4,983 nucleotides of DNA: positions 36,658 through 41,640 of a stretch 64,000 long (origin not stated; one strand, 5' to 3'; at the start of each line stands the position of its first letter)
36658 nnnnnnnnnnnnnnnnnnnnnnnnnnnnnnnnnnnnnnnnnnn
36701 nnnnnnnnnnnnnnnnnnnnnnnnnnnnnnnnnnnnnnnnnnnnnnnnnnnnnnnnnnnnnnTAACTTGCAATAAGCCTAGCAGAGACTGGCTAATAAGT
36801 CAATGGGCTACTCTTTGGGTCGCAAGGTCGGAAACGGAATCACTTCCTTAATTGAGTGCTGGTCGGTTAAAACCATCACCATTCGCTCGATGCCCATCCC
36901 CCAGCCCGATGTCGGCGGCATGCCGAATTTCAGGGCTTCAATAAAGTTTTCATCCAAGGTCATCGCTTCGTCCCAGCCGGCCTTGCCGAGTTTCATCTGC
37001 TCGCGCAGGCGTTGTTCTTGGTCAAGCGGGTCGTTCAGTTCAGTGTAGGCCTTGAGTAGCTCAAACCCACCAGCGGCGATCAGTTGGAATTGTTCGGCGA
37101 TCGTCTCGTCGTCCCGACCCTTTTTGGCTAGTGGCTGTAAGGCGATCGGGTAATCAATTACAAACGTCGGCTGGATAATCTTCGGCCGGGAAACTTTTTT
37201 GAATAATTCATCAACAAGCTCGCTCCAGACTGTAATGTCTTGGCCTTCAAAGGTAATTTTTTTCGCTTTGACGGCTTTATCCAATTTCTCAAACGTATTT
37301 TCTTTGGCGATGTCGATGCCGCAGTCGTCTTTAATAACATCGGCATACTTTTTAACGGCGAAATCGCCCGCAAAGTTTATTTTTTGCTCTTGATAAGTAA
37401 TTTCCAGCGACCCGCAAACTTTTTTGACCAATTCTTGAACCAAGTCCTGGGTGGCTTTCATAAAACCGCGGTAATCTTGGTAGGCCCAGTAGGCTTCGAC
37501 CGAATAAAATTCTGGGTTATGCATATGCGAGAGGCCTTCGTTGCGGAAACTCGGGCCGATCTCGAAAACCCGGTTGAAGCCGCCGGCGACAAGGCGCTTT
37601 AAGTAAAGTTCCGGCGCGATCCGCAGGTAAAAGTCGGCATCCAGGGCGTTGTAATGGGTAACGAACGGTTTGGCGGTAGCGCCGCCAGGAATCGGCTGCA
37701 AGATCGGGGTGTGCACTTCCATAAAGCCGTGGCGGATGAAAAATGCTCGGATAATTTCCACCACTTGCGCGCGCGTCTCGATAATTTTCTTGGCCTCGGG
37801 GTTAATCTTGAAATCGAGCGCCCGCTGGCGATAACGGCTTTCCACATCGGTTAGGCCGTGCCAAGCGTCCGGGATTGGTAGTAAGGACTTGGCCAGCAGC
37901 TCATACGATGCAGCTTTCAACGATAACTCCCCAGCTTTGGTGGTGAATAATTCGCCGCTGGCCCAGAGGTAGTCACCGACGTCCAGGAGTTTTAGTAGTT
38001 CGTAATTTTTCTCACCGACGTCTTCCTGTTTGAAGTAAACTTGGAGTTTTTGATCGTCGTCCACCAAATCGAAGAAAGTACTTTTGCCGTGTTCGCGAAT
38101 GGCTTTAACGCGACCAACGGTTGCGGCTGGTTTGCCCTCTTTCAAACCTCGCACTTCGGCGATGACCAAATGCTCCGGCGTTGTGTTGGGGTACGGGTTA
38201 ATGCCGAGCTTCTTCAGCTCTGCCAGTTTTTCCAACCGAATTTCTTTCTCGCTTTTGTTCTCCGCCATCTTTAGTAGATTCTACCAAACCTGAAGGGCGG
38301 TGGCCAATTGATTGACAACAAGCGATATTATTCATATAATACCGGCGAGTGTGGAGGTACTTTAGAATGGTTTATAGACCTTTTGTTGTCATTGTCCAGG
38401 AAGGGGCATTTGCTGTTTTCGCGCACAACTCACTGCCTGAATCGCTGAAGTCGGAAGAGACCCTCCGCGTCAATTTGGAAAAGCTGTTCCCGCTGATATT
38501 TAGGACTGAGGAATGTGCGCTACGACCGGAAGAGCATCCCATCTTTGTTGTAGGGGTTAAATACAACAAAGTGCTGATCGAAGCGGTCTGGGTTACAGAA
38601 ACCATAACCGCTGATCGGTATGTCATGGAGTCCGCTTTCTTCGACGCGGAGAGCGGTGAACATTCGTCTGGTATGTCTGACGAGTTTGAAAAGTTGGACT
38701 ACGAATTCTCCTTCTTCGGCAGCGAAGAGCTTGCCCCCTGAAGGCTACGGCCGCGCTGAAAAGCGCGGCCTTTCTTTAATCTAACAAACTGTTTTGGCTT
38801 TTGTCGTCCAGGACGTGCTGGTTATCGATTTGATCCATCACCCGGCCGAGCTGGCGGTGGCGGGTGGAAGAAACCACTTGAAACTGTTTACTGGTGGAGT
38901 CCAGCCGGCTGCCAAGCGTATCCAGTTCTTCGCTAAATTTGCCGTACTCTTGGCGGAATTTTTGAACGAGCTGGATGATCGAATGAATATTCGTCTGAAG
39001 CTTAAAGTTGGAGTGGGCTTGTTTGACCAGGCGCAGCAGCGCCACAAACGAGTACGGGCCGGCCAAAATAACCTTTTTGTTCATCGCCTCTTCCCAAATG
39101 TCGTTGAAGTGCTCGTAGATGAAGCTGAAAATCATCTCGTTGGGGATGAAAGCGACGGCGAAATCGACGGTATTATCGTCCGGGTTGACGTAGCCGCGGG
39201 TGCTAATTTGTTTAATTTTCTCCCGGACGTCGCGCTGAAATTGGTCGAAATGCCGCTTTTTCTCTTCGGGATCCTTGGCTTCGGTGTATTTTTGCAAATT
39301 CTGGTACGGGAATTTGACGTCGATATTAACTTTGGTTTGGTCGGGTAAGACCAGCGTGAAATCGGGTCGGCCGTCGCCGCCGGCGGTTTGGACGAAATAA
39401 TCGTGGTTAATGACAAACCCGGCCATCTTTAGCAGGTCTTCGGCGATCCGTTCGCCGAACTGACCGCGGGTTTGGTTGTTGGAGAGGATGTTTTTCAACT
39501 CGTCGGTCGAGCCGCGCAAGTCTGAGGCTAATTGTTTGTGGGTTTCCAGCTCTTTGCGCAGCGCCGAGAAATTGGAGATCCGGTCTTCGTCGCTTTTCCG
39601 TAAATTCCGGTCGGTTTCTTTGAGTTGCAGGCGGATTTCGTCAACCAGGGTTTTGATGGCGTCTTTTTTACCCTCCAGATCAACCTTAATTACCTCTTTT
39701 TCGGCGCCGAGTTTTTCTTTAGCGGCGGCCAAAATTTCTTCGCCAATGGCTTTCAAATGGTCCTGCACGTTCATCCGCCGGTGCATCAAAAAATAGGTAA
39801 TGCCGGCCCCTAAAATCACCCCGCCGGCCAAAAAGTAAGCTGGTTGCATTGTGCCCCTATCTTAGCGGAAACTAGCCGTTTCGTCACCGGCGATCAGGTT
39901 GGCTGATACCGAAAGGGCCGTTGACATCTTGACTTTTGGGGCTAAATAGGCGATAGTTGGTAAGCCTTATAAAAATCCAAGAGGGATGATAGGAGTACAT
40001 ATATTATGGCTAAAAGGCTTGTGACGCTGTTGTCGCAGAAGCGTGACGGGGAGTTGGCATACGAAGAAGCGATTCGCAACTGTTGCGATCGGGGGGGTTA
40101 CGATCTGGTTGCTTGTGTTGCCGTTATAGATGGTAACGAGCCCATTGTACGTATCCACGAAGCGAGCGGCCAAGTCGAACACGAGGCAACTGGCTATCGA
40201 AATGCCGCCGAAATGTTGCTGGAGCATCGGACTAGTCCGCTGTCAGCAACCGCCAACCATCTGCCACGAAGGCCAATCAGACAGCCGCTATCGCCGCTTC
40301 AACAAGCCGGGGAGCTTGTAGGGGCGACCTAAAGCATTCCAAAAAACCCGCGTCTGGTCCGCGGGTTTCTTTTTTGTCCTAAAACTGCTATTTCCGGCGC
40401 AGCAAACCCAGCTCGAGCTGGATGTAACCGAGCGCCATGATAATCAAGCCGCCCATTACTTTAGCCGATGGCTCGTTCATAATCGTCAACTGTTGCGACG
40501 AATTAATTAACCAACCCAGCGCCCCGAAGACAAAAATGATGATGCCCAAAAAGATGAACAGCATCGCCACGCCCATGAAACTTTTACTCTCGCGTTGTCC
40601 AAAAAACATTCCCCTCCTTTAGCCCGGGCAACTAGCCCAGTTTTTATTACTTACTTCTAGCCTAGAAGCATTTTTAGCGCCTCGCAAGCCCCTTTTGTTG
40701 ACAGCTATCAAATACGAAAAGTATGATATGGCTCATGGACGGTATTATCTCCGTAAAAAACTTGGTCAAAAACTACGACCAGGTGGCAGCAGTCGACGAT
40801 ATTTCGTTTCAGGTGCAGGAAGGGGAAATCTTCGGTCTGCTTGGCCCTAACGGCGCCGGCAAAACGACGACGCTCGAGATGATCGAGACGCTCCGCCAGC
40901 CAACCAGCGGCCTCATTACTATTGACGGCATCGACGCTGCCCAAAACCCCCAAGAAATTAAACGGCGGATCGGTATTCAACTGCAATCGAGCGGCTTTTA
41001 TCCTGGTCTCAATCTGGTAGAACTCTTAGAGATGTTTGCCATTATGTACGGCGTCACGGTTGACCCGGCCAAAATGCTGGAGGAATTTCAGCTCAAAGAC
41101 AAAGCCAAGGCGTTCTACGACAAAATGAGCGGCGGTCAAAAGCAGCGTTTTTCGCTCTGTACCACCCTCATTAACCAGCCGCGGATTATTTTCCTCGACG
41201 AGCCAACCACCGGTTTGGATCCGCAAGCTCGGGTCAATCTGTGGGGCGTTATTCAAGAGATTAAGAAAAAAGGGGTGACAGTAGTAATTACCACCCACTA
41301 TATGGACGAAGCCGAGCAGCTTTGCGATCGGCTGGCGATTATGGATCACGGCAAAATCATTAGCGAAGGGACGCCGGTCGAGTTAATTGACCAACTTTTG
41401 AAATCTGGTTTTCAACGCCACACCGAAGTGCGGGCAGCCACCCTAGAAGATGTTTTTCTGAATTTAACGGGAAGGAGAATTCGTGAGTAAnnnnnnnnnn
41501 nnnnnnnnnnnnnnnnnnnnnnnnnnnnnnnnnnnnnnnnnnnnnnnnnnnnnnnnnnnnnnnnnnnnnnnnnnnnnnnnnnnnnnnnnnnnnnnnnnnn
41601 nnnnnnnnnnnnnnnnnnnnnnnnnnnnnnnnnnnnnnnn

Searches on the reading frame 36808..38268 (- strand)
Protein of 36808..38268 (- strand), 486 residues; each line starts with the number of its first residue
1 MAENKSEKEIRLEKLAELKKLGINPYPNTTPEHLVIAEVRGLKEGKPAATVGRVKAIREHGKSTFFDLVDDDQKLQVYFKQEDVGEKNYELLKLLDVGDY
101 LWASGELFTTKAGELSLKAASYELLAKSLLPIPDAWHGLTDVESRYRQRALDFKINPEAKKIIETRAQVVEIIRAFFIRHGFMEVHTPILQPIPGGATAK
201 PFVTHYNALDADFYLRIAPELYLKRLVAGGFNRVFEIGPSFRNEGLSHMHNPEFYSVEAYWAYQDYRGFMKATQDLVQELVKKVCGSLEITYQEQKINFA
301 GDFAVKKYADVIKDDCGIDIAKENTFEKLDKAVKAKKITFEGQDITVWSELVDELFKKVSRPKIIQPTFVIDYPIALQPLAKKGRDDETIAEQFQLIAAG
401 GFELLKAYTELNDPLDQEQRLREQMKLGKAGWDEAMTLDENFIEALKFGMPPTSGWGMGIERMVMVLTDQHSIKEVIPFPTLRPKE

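Call 59: search_protein_families(library=pfam, proteins=[window:36808-38268:-], max_evalue=0.001)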
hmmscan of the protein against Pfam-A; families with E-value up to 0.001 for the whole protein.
window:36808-38268:- (486 aa): 3 families
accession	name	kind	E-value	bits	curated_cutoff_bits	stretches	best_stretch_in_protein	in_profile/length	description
PF00152.25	tRNA-synt_2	-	5.6e-83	279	25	1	142-482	2-307/308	tRNA synthetases class II (D, K and N)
PF01336.31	tRNA_anti-codon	-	1.2e-12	48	27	1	51-125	4-75/75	OB-fold nucleic acid binding domain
PF01409.25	tRNA-synt_2d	-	1.5e-06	28.3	19.8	0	233-299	104-169/246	tRNA synthetases class II core domain (F)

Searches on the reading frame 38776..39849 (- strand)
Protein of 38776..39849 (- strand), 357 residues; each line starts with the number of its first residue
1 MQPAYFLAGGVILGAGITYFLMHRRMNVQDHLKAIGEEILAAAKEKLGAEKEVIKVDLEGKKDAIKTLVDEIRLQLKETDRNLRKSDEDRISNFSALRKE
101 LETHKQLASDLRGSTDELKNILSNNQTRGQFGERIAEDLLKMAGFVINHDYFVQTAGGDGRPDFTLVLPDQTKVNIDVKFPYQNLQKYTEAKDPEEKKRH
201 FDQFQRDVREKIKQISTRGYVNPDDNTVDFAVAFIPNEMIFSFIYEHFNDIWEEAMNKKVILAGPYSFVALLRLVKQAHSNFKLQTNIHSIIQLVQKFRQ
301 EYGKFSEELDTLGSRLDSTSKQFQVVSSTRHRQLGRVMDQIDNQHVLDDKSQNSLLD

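Call 59: search_protein_families(library=pfam, proteins=[window:38776-39849:-], max_evalue=0.001)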
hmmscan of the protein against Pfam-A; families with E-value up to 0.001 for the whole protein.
window:38776-39849:- (357 aa): 1 family
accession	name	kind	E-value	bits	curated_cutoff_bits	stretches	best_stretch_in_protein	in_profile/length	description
PF02646.22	RmuC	-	5.8e-65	219.7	26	1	64-350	2-287/291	RmuC family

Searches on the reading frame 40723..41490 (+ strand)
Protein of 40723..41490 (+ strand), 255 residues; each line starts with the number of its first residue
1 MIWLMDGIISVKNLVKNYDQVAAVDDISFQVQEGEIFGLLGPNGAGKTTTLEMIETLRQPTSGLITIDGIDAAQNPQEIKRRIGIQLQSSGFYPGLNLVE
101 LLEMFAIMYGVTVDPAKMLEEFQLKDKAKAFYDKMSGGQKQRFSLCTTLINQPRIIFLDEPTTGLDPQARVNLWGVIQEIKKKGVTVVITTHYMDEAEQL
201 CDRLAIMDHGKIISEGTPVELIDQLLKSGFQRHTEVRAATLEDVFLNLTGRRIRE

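Call 59: search_protein_families(library=pfam, proteins=[window:40723-41490:+], max_evalue=0.001)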
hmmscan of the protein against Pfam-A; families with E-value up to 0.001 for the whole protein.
window:40723-41490:+ (255 aa): 5 families
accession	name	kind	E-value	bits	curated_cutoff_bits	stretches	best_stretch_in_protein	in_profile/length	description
PF00005.33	ABC_tran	-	1.4e-30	107.1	25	1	25-163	2-137/137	ABC transporter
PF13304.12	AAA_21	-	7.2e-15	56.3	27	1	131-192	234-298/304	AAA domain, putative AbiEii toxin, Type IV TA system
PF13175.12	AAA_15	-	9.7e-07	29.2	32.1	0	34-86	24-82/374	AAA ATPase domain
PF02463.25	SMC_N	-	8e-05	22.6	40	0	117-198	135-203/220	RecF/RecN/SMC N terminal domain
PF13476.12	AAA_23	-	0.00091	20.3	27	0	25-54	14-39/201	AAA domain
